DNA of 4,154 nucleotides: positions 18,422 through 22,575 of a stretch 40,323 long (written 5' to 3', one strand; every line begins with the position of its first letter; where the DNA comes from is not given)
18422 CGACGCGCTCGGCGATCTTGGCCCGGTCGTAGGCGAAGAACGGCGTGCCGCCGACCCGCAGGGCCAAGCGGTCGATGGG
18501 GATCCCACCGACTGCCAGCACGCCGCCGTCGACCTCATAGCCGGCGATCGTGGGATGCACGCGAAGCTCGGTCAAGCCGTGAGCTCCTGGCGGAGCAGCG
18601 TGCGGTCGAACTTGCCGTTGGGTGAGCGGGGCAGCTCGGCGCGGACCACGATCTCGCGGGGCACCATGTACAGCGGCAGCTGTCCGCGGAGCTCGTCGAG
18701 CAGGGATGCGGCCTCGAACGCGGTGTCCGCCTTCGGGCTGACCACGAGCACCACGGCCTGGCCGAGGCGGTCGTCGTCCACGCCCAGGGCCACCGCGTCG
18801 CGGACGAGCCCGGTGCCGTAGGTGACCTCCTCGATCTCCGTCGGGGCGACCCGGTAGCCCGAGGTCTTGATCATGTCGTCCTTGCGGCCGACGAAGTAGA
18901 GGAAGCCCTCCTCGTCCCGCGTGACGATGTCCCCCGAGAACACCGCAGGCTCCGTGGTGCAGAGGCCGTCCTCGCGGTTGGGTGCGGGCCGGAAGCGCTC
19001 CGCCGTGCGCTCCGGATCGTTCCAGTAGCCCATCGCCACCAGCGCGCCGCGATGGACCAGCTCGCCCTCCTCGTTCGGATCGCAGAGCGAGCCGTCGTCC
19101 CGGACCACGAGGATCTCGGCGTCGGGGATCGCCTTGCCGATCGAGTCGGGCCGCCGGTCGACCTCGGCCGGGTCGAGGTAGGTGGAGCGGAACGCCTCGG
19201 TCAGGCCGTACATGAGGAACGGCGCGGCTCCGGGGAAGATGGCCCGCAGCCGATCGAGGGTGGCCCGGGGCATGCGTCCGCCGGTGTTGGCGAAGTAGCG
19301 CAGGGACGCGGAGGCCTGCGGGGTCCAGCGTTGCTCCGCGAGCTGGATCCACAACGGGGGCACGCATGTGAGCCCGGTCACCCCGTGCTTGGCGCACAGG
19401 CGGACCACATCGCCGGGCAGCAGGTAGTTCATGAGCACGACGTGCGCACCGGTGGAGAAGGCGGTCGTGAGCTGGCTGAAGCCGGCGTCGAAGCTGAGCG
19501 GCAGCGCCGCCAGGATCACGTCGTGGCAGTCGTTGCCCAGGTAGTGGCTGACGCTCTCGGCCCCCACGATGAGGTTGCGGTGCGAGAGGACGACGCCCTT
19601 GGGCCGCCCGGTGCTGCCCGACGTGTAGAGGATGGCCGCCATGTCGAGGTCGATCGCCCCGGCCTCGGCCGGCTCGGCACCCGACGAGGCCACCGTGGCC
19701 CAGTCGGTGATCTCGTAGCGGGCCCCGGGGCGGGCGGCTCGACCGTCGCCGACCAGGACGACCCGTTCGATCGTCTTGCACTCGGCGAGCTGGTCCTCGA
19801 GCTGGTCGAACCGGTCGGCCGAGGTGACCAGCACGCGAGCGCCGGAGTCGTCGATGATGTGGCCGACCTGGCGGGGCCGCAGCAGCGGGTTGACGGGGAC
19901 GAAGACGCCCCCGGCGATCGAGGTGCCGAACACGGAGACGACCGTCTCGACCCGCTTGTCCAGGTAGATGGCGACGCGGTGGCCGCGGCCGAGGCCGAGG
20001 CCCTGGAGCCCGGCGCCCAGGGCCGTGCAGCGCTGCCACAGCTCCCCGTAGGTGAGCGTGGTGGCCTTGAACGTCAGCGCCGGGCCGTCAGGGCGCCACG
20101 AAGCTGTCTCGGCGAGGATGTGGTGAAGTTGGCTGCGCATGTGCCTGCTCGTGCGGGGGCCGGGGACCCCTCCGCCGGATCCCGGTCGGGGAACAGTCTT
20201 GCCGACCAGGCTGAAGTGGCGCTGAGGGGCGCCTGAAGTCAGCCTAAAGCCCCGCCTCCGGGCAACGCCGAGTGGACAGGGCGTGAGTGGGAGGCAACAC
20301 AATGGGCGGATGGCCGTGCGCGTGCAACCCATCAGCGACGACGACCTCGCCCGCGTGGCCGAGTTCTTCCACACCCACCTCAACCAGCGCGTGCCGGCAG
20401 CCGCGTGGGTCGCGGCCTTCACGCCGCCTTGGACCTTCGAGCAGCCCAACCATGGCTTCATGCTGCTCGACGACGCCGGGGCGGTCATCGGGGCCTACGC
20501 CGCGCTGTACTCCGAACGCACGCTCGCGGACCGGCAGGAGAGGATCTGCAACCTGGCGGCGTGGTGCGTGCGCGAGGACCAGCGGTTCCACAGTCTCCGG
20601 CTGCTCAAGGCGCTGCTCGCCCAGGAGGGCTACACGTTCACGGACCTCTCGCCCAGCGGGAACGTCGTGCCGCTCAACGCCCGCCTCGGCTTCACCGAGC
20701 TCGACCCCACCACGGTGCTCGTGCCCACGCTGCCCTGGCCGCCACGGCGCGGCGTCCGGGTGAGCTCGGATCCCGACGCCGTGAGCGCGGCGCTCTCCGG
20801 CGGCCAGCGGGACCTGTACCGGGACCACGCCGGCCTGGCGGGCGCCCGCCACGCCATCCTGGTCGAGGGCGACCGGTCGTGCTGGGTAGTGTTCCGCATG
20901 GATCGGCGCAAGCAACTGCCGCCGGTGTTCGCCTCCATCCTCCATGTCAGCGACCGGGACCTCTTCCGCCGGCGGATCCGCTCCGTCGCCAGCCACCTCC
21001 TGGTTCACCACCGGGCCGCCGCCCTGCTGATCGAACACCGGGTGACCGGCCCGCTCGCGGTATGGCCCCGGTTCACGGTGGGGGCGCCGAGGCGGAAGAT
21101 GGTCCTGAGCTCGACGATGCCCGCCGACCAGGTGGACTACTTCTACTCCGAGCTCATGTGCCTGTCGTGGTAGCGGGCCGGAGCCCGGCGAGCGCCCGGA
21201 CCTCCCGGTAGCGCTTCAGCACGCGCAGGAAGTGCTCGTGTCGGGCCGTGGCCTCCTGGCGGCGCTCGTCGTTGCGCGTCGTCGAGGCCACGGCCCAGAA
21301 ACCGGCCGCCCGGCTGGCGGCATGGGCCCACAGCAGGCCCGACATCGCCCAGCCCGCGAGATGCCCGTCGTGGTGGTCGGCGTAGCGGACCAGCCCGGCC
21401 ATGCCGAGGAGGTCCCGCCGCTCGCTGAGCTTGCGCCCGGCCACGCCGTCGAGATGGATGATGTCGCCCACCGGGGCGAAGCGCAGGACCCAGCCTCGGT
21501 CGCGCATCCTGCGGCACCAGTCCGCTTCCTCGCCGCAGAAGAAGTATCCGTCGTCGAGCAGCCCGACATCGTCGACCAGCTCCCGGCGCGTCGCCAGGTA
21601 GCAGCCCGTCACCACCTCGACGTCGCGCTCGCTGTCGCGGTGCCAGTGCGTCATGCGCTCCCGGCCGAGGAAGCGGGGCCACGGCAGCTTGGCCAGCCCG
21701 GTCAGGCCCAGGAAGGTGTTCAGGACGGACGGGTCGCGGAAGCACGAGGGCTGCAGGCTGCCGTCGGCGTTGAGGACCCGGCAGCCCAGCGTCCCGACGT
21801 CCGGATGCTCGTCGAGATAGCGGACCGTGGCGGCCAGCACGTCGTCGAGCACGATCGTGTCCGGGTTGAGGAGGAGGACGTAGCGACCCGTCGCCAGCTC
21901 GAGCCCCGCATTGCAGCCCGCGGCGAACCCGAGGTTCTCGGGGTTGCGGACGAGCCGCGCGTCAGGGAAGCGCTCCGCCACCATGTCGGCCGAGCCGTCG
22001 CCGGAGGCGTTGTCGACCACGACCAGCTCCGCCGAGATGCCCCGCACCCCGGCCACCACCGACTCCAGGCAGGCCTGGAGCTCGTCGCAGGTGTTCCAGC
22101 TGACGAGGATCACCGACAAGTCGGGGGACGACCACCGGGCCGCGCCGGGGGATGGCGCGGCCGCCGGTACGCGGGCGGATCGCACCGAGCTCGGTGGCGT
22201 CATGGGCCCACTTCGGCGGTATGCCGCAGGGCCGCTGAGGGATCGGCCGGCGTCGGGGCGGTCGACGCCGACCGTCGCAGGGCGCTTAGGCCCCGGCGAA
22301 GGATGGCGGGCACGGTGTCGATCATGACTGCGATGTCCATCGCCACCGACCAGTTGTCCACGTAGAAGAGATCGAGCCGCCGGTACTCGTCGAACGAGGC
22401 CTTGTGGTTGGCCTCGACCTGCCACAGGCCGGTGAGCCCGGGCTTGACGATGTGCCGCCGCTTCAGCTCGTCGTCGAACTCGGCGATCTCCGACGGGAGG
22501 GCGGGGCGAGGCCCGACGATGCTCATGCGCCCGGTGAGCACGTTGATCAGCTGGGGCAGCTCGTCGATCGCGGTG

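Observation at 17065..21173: Stand-alone carrier protein + fold-III PLP decarboxylase + adenylating ligase + GNAT cassette inside an actinobacterial polysaccharide locus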

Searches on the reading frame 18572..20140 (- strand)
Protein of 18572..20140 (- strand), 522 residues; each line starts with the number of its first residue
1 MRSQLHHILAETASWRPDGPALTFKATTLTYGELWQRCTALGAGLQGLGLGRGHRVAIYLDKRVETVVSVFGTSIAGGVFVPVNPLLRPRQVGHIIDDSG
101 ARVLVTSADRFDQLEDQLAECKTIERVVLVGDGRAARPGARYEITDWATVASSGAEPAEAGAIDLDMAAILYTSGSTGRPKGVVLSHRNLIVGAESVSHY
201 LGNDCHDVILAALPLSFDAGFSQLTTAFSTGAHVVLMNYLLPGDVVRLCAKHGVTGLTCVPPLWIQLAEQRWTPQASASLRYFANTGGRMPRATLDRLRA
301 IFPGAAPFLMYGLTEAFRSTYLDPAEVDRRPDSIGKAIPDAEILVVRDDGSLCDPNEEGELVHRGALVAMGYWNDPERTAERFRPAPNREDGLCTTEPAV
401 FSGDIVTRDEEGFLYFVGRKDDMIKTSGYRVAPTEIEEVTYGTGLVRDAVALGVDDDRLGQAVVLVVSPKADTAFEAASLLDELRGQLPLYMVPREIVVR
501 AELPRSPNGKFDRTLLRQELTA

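Call 4: search_protein_families(library=ncbifam, proteins=[window:18572-20140:-], max_evalue=0.01)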
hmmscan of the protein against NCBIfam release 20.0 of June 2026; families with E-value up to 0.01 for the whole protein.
window:18572-20140:- (522 aa): 106 families (the best 25 are shown)
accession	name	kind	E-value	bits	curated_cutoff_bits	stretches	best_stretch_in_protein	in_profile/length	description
TIGR03098.1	ligase_PEP_1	hypoth_equivalog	7.8e-229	760.4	592.35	1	5-519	2-517/517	acyl-CoA ligase (AMP-forming), exosortase A system-associated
NF004837.0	PRK06187.1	subfamily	1.5e-93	313.9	476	1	3-521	8-523/531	long-chain-fatty-acid--CoA ligase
NF006182.0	PRK08316.1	subfamily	2.6e-88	296.8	663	1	3-520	11-517/523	fatty acyl-CoA synthetase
TIGR01733.1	AA-adenyl-dom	subfamily_domain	8.5e-78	261.9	317.4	1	30-450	1-408/409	amino acid adenylation domain-containing protein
NF005702.0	PRK07514.1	subfamily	8.2e-72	242.2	558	1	3-520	3-500/506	malonyl-CoA synthase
NF006181.0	PRK08314.1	subfamily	8.5e-71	238.9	705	1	3-513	24-547/563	long-chain-fatty-acid--CoA ligase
NF004114.0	PRK05605.1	equivalog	7.5e-65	219.3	766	2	155-521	211-570/575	long-chain-fatty-acid--CoA ligase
NF005863.0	PRK07798.1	subfamily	2.6e-62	211.1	543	1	4-512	5-523/540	acyl-CoA synthetase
NF004797.0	PRK06145.1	equivalog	3.9e-61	206.9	850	1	7-521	6-496/499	acyl-CoA synthetase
NF006523.0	PRK08974.1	equivalog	9.4e-61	205.6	884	2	166-520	207-553/561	long-chain-fatty-acid--CoA ligase FadD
NF004808.0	PRK06155.1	equivalog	1.1e-60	205.4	722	1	5-519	23-521/542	ATP-dependent acyl-CoA ligase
NF005857.1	PRK07786.1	exception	1.2e-60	205.5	733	1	9-519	15-511/513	fatty-acid--CoA ligase FadD5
NF005676.0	PRK07470.1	equivalog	3e-60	204.4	774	1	5-521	22-530/544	acyl-CoA synthetase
NF004282.0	PRK05691.1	subfamily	8.4e-60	201.3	4090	1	3-516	2188-2691/4334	non-ribosomal peptide synthase/polyketide synthase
NF005801.1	PRK07656.1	equivalog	1.1e-59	202.4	657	1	8-516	6-499/500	FadD3 family acyl-CoA ligase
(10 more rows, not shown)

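Call 5: search_protein_families(library=pfam, proteins=[window:18572-20140:-], max_evalue=0.01)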
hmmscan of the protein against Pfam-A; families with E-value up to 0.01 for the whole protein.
window:18572-20140:- (522 aa): 2 families
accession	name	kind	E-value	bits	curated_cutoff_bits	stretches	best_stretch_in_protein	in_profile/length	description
PF00501.34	AMP-binding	-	1.8e-84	284.2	29.9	1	11-373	3-384/384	AMP-binding enzyme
PF13193.12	AMP-binding_C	-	3.4e-11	44.4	24.5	1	435-510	1-76/76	AMP-binding enzyme C-terminal domain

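Call 9: search_solved_structures(query=window:18572-20140:-, max_evalue=1e-30)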
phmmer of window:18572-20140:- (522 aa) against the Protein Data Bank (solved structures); distinct sequences matched with E-value up to 1e-30: 97 (the best 60 are shown).
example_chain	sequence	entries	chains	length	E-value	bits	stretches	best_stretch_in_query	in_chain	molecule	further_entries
6mfy_A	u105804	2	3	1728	6.1e-82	278.7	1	8-516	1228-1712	Linear gramicidin synthase subunit A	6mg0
6mfz_A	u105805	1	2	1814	8.1e-82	278.3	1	8-516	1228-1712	Linear gramicidin synthase subunit A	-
9be3_A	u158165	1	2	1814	8.1e-82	278.3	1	8-516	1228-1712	Linear gramicidin synthase subunit A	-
9be4_A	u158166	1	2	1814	8.1e-82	278.3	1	8-516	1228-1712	Linear gramicidin synthase subunit A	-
9meh_A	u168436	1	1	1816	8.1e-82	278.3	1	8-516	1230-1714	Linear gramicidin synthase subunit A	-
8xjz_C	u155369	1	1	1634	2e-65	224.2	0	166-516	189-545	Peptide synthetase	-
3wvn_A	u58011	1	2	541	7.7e-65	222.3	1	5-516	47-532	Non-ribosomal peptide synthetase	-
3wv4_A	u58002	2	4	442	3.4e-57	197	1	5-419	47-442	Non-ribosomal peptide synthetase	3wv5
8r2q_A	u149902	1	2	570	2.3e-53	184.4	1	11-518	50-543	Probable fatty-acid-CoA ligase FadD5 (Fatty-acid-CoA synthetase) (Fatty-acid-CoA synthase)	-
4gr5_A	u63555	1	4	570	1e-51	179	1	5-516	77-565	Non-ribosomal peptide synthetase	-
4fuq_A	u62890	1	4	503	2.7e-50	174.3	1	27-518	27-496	Malonyl CoA synthetase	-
4fut_A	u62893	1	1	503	2.2e-49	171.3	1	27-518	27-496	Malonyl CoA synthetase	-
4gxr_A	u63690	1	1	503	3e-49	170.8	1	27-518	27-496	Malonyl CoA synthetase, Benzoate-CoA ligase Chimeric protein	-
8r2r_A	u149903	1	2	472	5.6e-47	163.3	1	11-439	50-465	Probable fatty-acid-CoA ligase FadD5 (Fatty-acid-CoA synthetase) (Fatty-acid-CoA synthase)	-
8wev_A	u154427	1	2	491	1.4e-46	162.1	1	13-514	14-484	Feruloyl-CoA Synthetase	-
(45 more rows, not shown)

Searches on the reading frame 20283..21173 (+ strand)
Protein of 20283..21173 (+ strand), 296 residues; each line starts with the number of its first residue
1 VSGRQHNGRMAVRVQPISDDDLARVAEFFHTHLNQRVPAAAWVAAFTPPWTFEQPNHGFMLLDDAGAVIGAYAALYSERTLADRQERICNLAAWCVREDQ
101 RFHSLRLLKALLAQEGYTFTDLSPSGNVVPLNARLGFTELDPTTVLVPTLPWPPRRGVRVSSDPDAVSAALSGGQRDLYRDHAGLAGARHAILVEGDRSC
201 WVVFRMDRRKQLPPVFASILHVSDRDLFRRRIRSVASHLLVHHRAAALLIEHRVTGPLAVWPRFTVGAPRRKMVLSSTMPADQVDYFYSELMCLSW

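Call 4: search_protein_families(library=ncbifam, proteins=[window:20283-21173:+], max_evalue=0.01)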
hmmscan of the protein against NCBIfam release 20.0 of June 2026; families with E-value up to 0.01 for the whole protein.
window:20283-21173:+ (296 aa): 0 families

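Call 5: search_protein_families(library=pfam, proteins=[window:20283-21173:+], max_evalue=0.01)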
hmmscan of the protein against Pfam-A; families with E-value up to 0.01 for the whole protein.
window:20283-21173:+ (296 aa): 0 families

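Call 11: search_solved_structures(query=window:20283-21173:+, max_evalue=10)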
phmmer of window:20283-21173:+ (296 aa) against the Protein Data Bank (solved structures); distinct sequences matched with E-value up to 10: 11.
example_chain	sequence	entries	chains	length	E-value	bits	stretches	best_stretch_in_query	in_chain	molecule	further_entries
1s9u_A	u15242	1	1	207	0.035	16.6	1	16-114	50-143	putative component of anaerobic dehydrogenases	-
3efp_A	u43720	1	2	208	0.22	13.9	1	16-116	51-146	Twin-arginine leader-binding protein dmsD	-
3u41_A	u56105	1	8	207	0.22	13.9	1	16-116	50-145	Twin-arginine leader-binding protein dmsD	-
3cw0_A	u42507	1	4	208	0.23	13.9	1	16-116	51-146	Twin-arginine leader-binding protein dmsD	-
7f6p_A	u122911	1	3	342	0.61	12.5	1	88-149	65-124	Iron ABC transporter, periplasmic iron-binding protein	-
7f6r_A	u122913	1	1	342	0.72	12.2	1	87-149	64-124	Iron ABC transporter, periplasmic iron-binding protein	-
7f6s_A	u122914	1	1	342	0.72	12.2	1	87-149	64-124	Iron ABC transporter, periplasmic iron-binding protein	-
7f6e_A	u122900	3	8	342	0.72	12.2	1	87-149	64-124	Iron ABC transporter, periplasmic iron-binding protein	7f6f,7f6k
7f6u_A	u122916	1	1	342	0.73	12.2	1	87-149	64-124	Iron ABC transporter, periplasmic iron-binding protein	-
7f6t_A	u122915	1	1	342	0.73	12.2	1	87-149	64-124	Iron ABC transporter, periplasmic iron-binding protein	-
7f6n_A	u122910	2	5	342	0.76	12.1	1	87-149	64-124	Iron ABC transporter, periplasmic iron-binding protein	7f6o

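Call 24: search_protein_families(library=ncbifam, proteins=[window:20310-21173:+], max_evalue=5)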
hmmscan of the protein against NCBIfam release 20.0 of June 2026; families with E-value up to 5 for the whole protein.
window:20310-21173:+ (287 aa): 0 families

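Call 25: search_protein_families(library=pfam, proteins=[window:20310-21173:+], max_evalue=5)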
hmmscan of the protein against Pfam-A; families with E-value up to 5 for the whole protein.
window:20310-21173:+ (287 aa): 0 families

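Call 26: find_homologous_proteins(query=window:20310-21173:+, max_evalue=0.001)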
Query window:20310-21173:+ (287 aa): 1455 proteins with E <= 0.001 among 8000 candidates; the best 120 are listed.
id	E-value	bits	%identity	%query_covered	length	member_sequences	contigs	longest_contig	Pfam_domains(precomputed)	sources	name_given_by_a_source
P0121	4.1e-188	641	98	100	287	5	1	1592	-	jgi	jgi:hypothetical protein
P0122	6.6e-175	598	91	100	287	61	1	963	-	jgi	jgi:hypothetical protein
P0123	1.4e-163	561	85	100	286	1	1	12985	-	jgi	jgi:hypothetical protein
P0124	3.2e-163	560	84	100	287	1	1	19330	-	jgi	jgi:hypothetical protein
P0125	4.8e-161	553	83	100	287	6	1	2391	-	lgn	-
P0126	9.7e-161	552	82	100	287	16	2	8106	-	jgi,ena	-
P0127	1.2e-158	545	81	100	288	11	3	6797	-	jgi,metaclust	metaclust:\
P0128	4.9e-158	543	80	100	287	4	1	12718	-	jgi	jgi:hypothetical protein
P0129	1.8e-157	541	81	100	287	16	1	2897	-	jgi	jgi:hypothetical protein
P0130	1.5e-154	531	80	100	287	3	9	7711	-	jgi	jgi:hypothetical protein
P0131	2.5e-152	524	78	100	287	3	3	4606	-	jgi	jgi:hypothetical protein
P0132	1.8e-149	515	78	99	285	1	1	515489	-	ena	-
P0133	1.4e-146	505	77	100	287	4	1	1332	-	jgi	jgi:hypothetical protein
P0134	2.0e-145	501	77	100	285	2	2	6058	-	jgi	jgi:hypothetical protein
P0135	2.3e-143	495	74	100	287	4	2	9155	-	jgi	jgi:hypothetical protein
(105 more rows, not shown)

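Call 34: predict_structure(alignment_id=A2)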
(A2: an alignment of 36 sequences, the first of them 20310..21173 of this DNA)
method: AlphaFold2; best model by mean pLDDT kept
length: 287 residues; sequences in the alignment: 36
mean_pLDDT: 87.3   pTM: 0.82
mean pLDDT of the five models: 87.3, 87.1, 86.4, 85.9, 84.7
residues with pLDDT >= 90: 145; 70-90: 120; 50-70: 19; < 50: 3
segments of 3 or more residues with pLDDT < 50: 285-287
pLDDT, mean of each block of 10 residues (from residue 1): 92 97 92 86 87 97 90 85 90 91 91 68 87 88 87 96 90 81 96 88 74 94 95 93 89 81 85 77 55
secondary structure, 60 per line:
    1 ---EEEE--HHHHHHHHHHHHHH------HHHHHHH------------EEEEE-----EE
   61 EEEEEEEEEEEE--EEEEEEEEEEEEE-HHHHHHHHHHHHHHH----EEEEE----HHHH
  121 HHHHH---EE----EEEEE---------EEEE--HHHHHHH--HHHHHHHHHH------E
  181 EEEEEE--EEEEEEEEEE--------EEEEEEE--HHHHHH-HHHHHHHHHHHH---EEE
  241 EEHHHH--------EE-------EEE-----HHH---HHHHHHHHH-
elements in order: E4-7 H10-23 H30-36 E49-53 E59-72 E75-87 H89-103 E108-112 H117-125 E135-139 E149-152 H155-161 H164-173 E180-186 E189-198 E207-213 H216-221 H223-234 E238-242 H243-246 E264-266 H278-286

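Call 37: fold_search(model_id=the predicted structure, library=pdb)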
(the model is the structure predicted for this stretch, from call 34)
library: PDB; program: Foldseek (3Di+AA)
matches with E <= 10: 770; with E <= 0.001: 212
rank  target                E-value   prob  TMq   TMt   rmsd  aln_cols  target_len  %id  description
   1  2ozg                  5.2e-10  1.00  0.61  0.47   5.4       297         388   11  Crystal structure of GCN5-related N-acetyltransferase (YP_325469.1) from Anabaena variabilis ATCC 29413 at 2.00 A resolu (released 2007-03-13)
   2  7q3a_A                3.1e-09  1.00  0.54  0.47   6.1       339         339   12  Crystal structure of MAB_4324 a tandem repeat GNAT from Mycobacterium abscessus (released 2022-05-04)
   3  3ddd                  8.0e-09  1.00  0.47  0.48   7.5       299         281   14  Crystal structure of A Putative Acetyltransferase (NP_142035.1) from PYROCOCCUS HORIKOSHII at 2.25 A resolution (released 2008-06-24)
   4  2hv2_C                6.9e-08  1.00  0.58  0.45   5.3       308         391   11  Crystal Structure of Conserved Protein of Unknown Function from Enterococcus faecalis V583 at 2.4 A Resolution, Probab (released 2006-08-29)
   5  3n7z_C                7.3e-08  1.00  0.56  0.44   6.1       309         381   11  Crystal structure of acetyltransferase from Bacillus anthracis (released 2010-06-16)
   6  6rft_D                7.3e-08  1.00  0.51  0.39   6.9       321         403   12  Crystal structure of Eis2 from Mycobacterium abscessus bound to Acetyl-CoA (released 2019-07-10)
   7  1iyl_A                9.2e-08  1.00  0.51  0.41   8.0       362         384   10  Crystal Structure of Candida albicans N-myristoyltransferase with Non-peptidic Inhibitor (released 2002-12-30)
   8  3tt2                  9.2e-08  1.00  0.47  0.43   7.5       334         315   12  Crystal Structure of GCN5-related N-Acetyltransferase from Sphaerobacter thermophilus (released 2011-10-05)
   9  6rft_F                1.1e-07  1.00  0.55  0.42   6.4       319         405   12  Crystal structure of Eis2 from Mycobacterium abscessus bound to Acetyl-CoA (released 2019-07-10)
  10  8hbs                  1.2e-07  1.00  0.52  0.41   8.6       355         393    9  Crystal of rAlfNmt (released 2023-03-08)
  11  7wx5                  1.5e-07  1.00  0.37  0.37   9.2       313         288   10  a Legionella acetyltransferase effector VipF (released 2023-02-22)
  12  4my3_A                1.6e-07  1.00  0.59  0.46   5.6       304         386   12  Crystal Structure of GCN5-related N-acetyltransferase from Kribbella flavida (released 2013-10-09)
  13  2i00_C                1.6e-07  1.00  0.51  0.39   7.6       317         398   10  Crystal structure of acetyltransferase (GNAT family) from Enterococcus faecalis (released 2006-09-19)
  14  2hv2_D                1.7e-07  1.00  0.59  0.46   5.2       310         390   10  Crystal Structure of Conserved Protein of Unknown Function from Enterococcus faecalis V583 at 2.4 A Resolution, Probab (released 2006-08-29)
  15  5g22_C                2.1e-07  1.00  0.46  0.38  10.6       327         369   10  Plasmodium vivax N-myristoyltransferase in complex with a quinoline inhibitor (compound 26) (released 2017-02-15)
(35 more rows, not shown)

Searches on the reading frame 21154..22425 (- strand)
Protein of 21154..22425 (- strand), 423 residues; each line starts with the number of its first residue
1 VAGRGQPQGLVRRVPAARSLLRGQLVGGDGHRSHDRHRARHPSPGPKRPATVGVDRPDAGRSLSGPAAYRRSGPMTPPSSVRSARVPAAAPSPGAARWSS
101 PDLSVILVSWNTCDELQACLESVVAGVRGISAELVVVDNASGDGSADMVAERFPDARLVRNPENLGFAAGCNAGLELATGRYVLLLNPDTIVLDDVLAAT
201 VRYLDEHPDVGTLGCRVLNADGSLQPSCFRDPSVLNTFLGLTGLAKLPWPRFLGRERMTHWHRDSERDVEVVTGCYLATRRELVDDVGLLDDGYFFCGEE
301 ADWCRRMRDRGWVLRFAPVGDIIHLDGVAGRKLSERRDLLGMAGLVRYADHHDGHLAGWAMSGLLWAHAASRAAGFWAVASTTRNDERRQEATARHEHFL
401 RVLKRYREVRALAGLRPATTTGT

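Call 8: search_protein_families(library=pfam, proteins=[window:21154-22425:-], max_evalue=0.001)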
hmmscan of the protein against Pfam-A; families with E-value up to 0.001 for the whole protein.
window:21154-22425:- (423 aa): 2 families
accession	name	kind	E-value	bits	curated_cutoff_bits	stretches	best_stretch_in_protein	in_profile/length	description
PF00535.33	Glycos_transf_2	-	4.5e-22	79.2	23.3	1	104-222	1-121/168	Glycosyl transferase family 2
PF13641.12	Glyco_tranf_2_3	-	1.1e-17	65.3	27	1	101-319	1-206/230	Glycosyltransferase like family 2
